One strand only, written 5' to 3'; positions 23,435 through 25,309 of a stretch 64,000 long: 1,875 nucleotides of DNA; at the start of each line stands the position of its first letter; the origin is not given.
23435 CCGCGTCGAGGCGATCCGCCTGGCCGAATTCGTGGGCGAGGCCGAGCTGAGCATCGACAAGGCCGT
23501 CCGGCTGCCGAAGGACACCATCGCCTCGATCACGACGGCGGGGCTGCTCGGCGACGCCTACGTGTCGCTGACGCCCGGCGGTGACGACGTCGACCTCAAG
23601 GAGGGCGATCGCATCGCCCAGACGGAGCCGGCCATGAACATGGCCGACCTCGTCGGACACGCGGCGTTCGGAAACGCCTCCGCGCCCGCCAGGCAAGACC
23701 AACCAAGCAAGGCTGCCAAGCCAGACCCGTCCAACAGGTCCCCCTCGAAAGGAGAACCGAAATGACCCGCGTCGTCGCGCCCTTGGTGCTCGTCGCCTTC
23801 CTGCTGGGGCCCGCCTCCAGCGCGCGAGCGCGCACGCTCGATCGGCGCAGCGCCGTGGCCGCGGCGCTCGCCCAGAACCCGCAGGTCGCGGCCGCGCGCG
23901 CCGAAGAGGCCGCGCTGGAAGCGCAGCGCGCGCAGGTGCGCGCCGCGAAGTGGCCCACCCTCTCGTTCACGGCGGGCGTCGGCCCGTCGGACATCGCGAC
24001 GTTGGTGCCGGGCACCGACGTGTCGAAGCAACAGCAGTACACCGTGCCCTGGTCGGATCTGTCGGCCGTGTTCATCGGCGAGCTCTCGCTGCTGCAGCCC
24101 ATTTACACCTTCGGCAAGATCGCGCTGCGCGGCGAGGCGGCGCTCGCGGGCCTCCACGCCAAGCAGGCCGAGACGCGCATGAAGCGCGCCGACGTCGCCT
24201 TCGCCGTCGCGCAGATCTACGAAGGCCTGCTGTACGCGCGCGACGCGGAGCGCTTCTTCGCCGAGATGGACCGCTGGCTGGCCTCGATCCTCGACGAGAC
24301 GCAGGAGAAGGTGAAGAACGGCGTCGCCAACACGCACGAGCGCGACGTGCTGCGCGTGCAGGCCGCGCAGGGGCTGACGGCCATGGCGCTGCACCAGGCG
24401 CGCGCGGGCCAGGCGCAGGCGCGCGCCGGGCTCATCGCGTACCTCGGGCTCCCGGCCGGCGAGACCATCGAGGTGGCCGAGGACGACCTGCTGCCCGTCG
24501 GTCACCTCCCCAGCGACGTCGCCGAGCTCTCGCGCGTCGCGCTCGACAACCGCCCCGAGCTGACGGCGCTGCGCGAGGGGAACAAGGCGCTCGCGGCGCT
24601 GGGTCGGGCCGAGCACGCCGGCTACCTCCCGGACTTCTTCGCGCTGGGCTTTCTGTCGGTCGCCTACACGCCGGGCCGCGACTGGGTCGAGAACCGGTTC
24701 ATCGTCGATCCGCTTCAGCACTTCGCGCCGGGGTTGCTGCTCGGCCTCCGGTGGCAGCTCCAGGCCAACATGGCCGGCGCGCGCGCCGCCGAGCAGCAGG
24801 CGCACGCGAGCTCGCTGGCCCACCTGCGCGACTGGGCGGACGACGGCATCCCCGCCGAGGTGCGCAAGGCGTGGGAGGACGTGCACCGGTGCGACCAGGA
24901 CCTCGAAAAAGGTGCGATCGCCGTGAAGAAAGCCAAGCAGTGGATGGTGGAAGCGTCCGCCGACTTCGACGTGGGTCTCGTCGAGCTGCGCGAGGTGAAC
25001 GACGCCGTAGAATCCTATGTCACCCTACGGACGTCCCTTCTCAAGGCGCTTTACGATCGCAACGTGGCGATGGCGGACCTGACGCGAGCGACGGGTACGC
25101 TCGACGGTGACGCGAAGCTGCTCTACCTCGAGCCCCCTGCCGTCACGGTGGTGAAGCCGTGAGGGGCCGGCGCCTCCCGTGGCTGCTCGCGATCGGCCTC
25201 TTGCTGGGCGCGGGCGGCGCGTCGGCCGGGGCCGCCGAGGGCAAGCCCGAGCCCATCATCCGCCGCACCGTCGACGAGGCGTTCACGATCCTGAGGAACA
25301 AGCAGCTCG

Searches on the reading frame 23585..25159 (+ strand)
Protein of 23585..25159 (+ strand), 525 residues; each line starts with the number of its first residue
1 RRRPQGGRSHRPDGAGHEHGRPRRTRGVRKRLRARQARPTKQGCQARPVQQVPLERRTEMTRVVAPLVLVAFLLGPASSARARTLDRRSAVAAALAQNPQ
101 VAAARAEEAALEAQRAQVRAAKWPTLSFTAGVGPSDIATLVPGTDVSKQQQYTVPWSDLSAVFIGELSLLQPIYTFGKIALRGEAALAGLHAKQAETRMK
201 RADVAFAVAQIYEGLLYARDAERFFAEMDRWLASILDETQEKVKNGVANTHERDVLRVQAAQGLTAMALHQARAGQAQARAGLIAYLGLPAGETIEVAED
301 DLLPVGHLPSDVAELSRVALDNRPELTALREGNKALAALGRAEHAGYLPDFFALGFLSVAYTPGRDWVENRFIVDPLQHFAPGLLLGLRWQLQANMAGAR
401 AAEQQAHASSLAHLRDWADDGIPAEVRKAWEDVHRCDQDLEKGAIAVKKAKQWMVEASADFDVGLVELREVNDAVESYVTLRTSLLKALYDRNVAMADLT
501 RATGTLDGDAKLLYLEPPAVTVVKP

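Call 12: search_protein_families(library=ncbifam, proteins=[window:23585-25159:+], max_evalue=1e-8)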
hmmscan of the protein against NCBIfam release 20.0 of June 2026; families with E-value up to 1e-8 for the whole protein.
window:23585-25159:+ (525 aa): 2 families
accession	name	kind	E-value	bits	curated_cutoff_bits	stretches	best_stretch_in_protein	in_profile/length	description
TIGR01844.1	type_I_sec_TolC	subfamily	5.6e-21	75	225.15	1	89-349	7-251/414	TolC family outer membrane protein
TIGR01845.1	outer_NodT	subfamily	1.4e-12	47.2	210.05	1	90-504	62-458/460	efflux transporter outer membrane subunit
